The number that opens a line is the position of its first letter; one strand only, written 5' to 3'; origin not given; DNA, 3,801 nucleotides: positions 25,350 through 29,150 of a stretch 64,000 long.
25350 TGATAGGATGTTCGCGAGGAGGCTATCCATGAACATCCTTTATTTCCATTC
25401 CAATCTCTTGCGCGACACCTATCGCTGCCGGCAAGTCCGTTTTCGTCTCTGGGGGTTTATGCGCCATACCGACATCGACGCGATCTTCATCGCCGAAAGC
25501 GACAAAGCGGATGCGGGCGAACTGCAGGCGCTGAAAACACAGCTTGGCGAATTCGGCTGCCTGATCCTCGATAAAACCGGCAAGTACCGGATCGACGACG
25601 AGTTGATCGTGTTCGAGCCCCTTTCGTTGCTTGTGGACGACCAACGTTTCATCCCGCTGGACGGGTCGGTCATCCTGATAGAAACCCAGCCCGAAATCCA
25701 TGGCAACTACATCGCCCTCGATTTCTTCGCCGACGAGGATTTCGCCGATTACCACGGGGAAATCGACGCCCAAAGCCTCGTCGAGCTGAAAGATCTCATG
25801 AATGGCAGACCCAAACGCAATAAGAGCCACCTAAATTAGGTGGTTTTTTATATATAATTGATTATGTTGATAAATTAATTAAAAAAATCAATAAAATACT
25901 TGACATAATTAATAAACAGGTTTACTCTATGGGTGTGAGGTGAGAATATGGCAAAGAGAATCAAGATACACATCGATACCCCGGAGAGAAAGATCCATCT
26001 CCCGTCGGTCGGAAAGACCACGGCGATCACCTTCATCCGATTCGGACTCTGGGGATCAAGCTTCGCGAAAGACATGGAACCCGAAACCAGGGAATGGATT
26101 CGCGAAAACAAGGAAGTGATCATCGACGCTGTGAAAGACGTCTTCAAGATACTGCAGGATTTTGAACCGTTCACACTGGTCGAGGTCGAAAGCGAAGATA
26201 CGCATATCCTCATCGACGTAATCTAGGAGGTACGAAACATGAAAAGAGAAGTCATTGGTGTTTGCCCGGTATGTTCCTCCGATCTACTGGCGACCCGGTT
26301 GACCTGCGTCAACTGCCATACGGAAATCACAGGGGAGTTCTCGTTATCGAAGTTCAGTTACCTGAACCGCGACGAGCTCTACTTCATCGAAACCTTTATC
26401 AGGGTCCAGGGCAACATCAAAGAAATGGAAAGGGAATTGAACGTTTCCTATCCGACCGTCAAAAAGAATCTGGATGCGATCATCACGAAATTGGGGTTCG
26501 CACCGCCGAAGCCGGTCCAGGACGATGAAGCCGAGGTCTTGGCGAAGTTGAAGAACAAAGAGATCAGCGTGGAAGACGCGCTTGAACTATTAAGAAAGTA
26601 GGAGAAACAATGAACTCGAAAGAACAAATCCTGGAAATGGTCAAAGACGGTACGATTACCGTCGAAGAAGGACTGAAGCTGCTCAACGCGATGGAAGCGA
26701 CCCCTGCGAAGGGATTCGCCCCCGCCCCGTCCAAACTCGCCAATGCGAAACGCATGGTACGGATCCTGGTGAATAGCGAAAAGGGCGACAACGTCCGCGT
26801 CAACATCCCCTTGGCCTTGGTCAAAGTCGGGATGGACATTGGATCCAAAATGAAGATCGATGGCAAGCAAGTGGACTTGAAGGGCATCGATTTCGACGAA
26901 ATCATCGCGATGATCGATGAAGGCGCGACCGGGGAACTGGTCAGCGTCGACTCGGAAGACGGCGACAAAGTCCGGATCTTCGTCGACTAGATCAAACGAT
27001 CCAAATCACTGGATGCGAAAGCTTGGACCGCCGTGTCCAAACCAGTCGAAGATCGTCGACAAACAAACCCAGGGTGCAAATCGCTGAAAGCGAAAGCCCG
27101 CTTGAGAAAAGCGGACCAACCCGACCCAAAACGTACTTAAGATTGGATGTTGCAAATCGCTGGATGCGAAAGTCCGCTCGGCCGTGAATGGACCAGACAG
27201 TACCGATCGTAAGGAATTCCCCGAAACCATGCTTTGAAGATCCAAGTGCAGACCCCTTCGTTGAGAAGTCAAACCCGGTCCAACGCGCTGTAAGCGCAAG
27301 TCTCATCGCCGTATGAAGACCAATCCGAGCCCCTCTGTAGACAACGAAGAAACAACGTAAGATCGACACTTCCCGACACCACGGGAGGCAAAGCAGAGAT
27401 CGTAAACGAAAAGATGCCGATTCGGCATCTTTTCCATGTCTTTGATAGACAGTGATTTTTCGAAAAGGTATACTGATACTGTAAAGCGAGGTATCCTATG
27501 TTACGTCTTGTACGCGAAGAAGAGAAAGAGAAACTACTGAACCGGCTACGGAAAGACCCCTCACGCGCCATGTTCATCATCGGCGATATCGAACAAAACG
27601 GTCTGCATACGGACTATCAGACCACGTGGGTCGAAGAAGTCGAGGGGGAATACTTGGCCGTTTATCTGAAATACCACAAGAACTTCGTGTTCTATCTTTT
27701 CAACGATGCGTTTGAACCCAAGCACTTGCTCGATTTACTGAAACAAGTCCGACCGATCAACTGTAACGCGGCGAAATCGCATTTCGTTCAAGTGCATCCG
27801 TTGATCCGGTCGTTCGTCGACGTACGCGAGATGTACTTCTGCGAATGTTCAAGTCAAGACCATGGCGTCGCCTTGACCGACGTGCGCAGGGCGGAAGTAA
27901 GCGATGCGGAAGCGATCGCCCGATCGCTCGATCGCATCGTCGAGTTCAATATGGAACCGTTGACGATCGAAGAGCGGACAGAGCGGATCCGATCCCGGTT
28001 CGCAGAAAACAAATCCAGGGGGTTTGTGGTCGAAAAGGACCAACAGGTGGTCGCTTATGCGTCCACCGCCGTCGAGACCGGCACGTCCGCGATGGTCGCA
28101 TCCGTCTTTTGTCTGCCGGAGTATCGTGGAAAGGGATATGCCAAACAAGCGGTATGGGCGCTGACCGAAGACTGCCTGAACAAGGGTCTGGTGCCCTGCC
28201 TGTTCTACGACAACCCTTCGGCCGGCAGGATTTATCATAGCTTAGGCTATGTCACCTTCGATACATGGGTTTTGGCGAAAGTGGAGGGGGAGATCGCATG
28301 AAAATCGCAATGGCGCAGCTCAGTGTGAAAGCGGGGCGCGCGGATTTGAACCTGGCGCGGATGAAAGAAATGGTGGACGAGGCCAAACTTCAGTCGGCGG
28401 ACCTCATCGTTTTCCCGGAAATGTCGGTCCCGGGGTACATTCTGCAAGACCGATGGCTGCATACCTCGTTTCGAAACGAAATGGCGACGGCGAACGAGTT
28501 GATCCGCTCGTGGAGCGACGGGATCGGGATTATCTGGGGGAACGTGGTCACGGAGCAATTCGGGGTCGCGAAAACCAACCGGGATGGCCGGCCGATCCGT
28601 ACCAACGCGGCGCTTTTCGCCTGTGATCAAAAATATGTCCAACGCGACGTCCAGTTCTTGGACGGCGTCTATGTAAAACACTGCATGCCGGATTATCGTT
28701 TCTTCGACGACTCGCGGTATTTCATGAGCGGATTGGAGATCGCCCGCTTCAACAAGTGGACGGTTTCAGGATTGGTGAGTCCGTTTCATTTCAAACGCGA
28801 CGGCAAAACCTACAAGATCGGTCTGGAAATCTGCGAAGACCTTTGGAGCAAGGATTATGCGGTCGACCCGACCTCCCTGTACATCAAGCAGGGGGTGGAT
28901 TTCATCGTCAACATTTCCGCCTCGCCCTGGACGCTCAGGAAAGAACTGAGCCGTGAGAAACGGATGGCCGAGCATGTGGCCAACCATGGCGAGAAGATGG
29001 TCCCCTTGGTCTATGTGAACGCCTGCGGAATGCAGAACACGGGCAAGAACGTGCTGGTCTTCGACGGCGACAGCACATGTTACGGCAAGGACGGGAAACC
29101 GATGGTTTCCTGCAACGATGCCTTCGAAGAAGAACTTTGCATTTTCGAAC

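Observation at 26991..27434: ORF-free ~440-nt region made of repeated two-hairpin units: candidate novel structured RNA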

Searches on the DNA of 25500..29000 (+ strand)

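Call 3: search_rna_families(source=window, start=25500, end=29000, threshold=evalue, max_evalue=10, show_alignments=3)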
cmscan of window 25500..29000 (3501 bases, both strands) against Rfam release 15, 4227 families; matches with E-value up to 10: 4.
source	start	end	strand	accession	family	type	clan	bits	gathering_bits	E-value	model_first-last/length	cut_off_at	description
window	25817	25882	+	RF02900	AaHKsRNA82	Gene; sRNA;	-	20.7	51.4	9.2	1-81/81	no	Aggregatibacter sRNA 82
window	25797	25853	+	RF01859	Phe_leader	Cis-reg; leader;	-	19.5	55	6.7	1-125/125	no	Phenylalanine leader peptide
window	27243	27300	-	RF02401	ClpQY_promoter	Cis-reg;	-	18.3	42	0.88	1-57/57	no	ClpQY promoter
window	28514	28556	+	RF01129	sR44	Gene; snRNA; snoRNA; CD-box;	-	12.9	45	8.5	1-55/55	no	Small nucleolar RNA sR44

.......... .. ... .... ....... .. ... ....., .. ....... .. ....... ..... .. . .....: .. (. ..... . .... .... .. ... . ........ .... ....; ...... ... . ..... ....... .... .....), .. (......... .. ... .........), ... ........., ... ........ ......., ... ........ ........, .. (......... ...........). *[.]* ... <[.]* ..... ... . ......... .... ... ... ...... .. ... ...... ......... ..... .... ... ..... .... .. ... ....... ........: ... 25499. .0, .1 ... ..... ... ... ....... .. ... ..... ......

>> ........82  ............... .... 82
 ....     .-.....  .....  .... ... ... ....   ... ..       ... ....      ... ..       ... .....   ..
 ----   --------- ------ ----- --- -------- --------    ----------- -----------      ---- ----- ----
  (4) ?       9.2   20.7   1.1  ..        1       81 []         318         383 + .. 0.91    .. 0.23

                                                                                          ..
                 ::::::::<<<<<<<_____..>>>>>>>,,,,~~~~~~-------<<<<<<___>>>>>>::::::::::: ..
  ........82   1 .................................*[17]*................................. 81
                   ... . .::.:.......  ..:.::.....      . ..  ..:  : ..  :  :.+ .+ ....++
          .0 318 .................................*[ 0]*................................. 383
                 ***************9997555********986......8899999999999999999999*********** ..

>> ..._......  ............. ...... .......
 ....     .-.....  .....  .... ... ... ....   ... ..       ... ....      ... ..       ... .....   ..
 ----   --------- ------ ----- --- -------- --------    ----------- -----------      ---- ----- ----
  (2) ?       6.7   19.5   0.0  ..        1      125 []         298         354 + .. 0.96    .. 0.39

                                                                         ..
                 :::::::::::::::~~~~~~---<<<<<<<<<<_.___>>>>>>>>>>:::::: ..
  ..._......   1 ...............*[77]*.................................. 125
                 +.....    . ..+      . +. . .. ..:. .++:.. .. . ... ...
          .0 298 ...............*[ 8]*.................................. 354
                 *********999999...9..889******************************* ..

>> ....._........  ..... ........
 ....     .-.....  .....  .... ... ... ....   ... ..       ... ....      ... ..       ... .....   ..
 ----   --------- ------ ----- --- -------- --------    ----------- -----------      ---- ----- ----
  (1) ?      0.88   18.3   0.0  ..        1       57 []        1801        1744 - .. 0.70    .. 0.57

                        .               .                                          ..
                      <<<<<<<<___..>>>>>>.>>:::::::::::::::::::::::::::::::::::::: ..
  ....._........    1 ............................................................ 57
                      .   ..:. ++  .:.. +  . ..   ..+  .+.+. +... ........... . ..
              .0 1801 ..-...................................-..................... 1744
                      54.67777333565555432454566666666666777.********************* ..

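Call 88: search_dna_similar(query=window:26991-27440:+, collection=plasmids, mode=distant, max_evalue=0.01, max_rows=5)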
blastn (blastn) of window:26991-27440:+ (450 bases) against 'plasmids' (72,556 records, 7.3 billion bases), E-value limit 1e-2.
No match.

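Call 89: search_dna_similar(query=window:26991-27440:+, collection=phages, mode=distant, max_evalue=0.01, max_rows=5)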
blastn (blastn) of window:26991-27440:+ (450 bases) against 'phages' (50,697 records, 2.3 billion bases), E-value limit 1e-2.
No match.

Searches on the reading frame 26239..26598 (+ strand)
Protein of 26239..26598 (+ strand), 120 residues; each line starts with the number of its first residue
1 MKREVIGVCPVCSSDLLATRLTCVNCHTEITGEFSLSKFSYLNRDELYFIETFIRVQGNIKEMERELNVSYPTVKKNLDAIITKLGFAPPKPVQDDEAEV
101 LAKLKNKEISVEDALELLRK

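Call 31: search_protein_families(library=pfam, proteins=[window:26239-26598:+], max_evalue=0.01)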
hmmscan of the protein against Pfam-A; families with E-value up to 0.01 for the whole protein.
window:26239-26598:+ (120 aa): 2 families
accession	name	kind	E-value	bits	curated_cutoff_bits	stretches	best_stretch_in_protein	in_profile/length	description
PF09862.15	DUF2089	-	1.2e-21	76.6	33.4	1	42-87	1-46/47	Domain of unknown function (DUF2089)-HTH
PF22747.2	Zn_ribbon_DUF2089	-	1.6e-13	50.9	27.6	1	9-40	1-32/32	DUF2089 zinc ribbon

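Call 81: search_solved_structures(query=window:26239-26598:+, max_evalue=1)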
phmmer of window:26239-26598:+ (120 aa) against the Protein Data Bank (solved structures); distinct sequences matched with E-value up to 1: 1.
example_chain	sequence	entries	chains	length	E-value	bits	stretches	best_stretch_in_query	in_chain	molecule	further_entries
6iai_A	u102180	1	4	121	0.95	12.9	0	29-70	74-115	Protein of uncharacterized function (DUF1076)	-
